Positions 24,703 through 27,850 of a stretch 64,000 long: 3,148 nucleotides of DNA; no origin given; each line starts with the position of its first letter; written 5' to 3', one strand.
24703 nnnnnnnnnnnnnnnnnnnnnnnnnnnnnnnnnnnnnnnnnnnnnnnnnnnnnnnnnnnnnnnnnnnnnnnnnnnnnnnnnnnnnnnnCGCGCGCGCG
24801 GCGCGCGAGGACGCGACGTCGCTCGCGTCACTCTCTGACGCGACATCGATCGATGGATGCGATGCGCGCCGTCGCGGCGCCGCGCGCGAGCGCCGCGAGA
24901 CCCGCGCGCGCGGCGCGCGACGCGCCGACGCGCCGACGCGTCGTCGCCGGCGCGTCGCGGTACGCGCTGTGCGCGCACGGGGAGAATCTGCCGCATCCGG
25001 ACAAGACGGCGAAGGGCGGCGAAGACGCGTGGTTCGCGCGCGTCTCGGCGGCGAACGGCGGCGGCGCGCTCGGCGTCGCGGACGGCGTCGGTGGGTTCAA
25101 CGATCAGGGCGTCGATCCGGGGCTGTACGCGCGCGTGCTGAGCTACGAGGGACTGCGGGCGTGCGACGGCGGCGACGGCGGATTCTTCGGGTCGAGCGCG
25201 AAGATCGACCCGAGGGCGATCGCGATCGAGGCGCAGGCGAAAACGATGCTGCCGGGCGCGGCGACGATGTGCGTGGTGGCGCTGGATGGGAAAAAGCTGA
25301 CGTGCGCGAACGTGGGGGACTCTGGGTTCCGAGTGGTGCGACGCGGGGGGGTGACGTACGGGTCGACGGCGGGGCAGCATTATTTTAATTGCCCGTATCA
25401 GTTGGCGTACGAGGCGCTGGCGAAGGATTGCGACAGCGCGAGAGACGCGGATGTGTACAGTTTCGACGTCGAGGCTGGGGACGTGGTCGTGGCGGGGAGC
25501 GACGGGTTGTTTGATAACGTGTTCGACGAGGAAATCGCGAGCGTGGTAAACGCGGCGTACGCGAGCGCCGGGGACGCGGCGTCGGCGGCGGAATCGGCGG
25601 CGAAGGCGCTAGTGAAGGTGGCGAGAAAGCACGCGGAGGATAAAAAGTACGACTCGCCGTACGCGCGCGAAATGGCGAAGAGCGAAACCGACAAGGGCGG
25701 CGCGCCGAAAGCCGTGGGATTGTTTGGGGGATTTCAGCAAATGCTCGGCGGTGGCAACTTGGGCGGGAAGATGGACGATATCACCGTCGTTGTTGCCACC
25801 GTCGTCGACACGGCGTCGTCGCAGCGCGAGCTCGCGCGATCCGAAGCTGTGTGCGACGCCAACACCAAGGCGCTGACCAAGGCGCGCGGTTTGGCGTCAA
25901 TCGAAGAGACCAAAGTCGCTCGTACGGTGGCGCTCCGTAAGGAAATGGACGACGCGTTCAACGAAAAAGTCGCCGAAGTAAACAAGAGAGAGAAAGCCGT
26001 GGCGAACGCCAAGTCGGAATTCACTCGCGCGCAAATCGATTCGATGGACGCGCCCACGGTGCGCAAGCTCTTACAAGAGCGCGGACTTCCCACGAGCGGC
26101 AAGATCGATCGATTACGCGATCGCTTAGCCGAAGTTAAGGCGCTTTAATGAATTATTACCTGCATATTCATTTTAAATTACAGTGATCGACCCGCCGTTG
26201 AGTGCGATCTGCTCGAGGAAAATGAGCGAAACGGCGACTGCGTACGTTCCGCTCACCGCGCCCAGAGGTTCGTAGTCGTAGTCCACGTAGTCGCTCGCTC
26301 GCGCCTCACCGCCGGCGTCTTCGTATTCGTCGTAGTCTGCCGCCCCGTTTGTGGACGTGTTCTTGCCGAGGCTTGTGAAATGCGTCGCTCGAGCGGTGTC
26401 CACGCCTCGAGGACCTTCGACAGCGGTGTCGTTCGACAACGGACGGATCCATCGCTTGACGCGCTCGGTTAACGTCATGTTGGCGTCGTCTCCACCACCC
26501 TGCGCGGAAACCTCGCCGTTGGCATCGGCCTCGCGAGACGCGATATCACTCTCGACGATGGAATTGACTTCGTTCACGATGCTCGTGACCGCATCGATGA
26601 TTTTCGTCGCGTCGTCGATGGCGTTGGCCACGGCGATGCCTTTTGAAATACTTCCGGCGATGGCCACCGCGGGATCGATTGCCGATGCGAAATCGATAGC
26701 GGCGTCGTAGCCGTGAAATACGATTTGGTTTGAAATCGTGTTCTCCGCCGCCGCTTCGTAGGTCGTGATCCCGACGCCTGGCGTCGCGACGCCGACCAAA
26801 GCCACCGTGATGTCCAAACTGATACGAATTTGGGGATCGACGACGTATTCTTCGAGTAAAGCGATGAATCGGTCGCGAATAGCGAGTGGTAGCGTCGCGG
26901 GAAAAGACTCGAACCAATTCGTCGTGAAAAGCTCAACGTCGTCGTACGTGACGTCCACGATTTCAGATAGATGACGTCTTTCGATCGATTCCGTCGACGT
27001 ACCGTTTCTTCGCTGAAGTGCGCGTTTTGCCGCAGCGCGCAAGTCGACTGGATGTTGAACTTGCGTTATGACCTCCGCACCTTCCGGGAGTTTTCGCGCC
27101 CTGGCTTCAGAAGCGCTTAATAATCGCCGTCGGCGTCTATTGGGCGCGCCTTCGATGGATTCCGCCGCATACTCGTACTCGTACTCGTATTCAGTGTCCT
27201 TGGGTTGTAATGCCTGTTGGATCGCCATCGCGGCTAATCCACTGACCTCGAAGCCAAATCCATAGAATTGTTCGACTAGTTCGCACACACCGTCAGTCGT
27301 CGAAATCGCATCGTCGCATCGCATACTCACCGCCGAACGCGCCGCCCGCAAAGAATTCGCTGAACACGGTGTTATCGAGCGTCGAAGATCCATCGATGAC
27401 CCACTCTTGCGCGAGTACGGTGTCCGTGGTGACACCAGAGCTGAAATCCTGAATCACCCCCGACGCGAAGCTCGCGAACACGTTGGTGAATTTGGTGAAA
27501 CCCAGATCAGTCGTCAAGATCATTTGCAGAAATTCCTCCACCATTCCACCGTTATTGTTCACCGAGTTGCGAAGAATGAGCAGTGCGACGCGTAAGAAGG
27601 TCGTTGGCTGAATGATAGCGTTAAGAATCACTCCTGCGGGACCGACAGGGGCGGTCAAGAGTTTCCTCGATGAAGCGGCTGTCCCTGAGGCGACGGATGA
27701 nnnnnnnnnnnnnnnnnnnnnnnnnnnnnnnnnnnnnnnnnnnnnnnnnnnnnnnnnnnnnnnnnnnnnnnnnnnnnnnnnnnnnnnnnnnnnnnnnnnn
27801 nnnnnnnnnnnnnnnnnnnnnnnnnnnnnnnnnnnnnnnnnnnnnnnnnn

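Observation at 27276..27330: Predicted 55-nt GT-AG intron fusing two overlapping ORFs into one secreted-protein gene.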

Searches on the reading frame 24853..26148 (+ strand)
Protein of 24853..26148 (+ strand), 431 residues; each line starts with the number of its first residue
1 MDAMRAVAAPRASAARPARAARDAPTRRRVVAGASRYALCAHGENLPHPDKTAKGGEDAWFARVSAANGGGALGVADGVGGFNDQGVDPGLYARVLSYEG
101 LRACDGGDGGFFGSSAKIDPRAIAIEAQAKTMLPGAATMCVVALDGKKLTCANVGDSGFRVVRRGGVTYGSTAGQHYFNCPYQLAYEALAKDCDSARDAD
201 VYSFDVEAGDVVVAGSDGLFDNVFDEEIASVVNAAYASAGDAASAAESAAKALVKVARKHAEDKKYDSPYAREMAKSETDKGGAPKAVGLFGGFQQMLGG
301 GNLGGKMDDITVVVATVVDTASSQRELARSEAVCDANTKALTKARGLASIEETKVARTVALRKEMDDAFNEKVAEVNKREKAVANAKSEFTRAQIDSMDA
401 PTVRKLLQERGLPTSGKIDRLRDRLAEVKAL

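Call 6: find_encoding_contigs(protein=window:24853-26148:+, flank=10000, max_places=4)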
Protein window:24853-26148:+ (431 aa): 4 contigs read that carry it; 4 places shown.
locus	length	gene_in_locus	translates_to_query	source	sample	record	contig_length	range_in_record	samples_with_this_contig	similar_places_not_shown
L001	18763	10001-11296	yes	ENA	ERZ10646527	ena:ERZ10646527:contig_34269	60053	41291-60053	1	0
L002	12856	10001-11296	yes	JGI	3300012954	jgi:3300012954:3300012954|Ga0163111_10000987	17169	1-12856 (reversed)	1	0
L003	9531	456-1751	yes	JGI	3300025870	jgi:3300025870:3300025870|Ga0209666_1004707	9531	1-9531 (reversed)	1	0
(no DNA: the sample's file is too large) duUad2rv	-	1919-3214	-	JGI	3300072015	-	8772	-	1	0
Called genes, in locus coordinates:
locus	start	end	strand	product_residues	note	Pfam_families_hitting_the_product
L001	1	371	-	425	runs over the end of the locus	-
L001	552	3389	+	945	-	PF13401:AAA_22 (faint), PF13476:AAA_23 (faint), PF03193:RsgA_GTPase (faint), PF00005:ABC_tran, PF01926:MMR_HSR1 (faint), PF12848:ABC_tran_Xtn, PF00005:ABC_tran, PF13304:AAA_21 (weak), +2 more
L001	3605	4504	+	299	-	PF01406:tRNA-synt_1e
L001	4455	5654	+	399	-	PF01406:tRNA-synt_1e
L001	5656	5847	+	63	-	-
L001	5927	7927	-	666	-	PF08439:Peptidase_M3_N, PF01432:Peptidase_M3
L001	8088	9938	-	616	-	PF13964:Beta-prop_Calicin, PF01344:Kelch_1, PF24681:Kelch_KLHDC2_KLHL20_DRC7, PF24981:Beta-prop_ATRN-LZTR1, PF13415:Beta-prop_FBX42, PF13964:Beta-prop_Calicin, PF25210:Kelch_FKB95, PF01344:Kelch_1, +4 more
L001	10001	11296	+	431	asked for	-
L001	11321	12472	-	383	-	-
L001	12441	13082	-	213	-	-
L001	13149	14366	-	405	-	PF00571:CBS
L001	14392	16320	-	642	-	PF12799:LRR_4 (faint), PF13855:LRR_8 (faint)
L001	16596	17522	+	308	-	PF00583:Acetyltransf_1, PF13508:Acetyltransf_7 (weak)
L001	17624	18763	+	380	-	?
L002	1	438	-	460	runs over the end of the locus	-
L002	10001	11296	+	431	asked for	-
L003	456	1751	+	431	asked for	-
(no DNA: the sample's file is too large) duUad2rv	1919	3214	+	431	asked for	-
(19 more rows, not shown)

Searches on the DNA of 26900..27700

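Call 57: search_rna_families(source=window, start=26900, end=27700, threshold=evalue, max_evalue=1)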
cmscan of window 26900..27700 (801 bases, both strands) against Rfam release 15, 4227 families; matches with E-value up to 1: 0.
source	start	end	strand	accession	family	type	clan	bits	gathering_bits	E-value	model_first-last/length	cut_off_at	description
